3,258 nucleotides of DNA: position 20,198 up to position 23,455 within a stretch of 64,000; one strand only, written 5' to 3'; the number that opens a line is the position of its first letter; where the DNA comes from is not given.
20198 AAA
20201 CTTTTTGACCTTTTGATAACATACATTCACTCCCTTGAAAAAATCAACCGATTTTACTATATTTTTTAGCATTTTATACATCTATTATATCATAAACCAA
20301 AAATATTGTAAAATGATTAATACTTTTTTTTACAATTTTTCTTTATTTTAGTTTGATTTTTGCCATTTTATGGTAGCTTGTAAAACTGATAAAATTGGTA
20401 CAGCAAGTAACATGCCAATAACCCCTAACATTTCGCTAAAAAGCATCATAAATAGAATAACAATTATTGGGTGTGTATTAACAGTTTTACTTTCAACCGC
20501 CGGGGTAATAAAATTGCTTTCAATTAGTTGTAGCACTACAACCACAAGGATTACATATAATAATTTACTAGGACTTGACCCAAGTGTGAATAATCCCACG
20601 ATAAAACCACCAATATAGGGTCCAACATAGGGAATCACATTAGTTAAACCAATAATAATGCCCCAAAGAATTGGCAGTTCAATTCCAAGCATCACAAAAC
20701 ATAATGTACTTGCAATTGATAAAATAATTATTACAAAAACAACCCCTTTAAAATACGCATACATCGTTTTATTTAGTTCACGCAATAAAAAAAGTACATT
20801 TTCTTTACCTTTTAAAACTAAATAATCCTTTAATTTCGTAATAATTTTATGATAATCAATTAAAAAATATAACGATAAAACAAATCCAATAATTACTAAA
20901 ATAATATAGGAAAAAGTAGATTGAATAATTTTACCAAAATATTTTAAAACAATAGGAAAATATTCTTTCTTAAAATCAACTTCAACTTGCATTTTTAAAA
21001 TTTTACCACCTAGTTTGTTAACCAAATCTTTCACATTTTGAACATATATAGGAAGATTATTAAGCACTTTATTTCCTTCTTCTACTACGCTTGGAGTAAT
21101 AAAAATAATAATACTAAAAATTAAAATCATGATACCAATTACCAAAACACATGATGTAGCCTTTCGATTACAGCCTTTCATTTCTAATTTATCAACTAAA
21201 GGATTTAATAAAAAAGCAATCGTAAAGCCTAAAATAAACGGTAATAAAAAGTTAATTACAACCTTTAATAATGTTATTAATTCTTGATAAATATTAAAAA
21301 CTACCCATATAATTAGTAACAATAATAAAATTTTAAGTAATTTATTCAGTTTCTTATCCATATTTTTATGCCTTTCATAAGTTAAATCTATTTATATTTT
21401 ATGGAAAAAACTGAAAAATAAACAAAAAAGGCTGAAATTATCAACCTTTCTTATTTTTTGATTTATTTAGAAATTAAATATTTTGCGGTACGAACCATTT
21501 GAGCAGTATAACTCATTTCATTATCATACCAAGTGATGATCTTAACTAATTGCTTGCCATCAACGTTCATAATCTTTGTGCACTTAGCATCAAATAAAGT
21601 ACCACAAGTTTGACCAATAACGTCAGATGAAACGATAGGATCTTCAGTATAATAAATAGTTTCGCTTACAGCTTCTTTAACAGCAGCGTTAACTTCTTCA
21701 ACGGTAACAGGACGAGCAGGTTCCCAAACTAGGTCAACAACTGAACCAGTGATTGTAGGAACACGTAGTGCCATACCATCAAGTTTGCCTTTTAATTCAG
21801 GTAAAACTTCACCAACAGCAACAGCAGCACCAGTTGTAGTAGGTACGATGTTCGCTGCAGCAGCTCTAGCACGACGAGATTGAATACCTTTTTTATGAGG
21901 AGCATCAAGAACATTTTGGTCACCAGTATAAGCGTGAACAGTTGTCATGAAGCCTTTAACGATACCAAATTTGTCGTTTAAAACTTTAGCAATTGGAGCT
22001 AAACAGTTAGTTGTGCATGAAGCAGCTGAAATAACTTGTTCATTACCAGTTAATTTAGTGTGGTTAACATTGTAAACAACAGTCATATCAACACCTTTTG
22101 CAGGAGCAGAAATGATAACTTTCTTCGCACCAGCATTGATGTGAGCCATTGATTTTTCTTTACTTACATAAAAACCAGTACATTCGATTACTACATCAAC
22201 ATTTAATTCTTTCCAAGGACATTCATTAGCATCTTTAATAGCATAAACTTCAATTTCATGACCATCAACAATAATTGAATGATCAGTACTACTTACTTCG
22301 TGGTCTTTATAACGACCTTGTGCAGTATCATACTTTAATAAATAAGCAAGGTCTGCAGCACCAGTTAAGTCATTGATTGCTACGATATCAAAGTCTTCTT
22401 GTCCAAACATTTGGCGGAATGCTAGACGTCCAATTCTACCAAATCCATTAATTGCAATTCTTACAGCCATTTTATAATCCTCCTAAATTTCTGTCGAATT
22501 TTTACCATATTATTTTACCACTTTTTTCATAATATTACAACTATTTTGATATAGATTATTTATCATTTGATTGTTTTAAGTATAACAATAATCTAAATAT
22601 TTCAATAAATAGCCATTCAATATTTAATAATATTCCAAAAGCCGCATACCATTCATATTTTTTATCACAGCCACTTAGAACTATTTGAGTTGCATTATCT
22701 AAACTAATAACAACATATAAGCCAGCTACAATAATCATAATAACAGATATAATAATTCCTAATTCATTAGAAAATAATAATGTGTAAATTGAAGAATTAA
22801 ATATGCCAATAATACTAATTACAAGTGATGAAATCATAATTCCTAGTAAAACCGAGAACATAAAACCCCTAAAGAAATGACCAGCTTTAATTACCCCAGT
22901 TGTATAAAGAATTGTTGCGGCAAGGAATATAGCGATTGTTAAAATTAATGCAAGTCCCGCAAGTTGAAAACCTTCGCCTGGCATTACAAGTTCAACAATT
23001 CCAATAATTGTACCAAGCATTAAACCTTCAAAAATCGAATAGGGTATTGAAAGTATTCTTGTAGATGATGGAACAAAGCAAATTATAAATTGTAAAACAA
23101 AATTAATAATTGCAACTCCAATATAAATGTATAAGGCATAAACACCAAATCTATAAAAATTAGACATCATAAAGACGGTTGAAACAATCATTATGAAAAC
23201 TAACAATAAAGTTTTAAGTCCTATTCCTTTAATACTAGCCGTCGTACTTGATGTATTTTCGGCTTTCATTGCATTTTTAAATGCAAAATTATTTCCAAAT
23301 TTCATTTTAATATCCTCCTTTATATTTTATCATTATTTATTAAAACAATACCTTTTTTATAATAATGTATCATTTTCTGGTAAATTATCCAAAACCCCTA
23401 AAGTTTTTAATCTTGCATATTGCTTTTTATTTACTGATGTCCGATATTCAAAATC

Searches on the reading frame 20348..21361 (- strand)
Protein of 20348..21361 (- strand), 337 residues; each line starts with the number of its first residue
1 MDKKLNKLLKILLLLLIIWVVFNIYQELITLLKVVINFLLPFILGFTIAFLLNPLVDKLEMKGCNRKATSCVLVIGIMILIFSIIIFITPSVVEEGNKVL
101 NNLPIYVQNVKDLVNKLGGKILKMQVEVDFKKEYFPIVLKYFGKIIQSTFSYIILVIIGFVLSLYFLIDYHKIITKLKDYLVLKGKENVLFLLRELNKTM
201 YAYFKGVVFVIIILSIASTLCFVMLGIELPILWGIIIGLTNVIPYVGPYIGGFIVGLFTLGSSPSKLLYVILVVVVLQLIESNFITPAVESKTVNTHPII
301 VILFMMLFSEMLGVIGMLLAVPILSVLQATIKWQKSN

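Call 24: search_protein_families(library=pfam, proteins=[window:20348-21361:-], max_evalue=0.01)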
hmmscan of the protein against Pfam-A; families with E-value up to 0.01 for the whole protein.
window:20348-21361:- (337 aa): 1 family
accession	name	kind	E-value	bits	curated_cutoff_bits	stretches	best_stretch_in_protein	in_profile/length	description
PF01594.21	AI-2E_transport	-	6.3e-50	170.6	34.3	1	11-332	4-324/327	AI-2E family transporter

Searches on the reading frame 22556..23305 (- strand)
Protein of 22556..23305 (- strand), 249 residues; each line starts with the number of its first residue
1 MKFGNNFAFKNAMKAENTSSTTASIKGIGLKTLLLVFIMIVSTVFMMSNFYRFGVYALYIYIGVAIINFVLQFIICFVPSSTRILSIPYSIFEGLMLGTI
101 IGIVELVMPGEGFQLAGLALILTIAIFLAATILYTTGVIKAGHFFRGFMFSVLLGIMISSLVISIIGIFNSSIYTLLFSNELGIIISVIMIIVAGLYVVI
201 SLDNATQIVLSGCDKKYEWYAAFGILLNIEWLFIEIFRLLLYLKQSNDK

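Call 24: search_protein_families(library=pfam, proteins=[window:22556-23305:-], max_evalue=0.01)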
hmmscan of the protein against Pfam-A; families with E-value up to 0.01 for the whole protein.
window:22556-23305:- (249 aa): 1 family
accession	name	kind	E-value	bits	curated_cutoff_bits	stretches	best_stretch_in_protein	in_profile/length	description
PF12811.12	BaxI_1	-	1.6e-37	129.8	26.2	1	12-244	7-232/233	Bax inhibitor 1 like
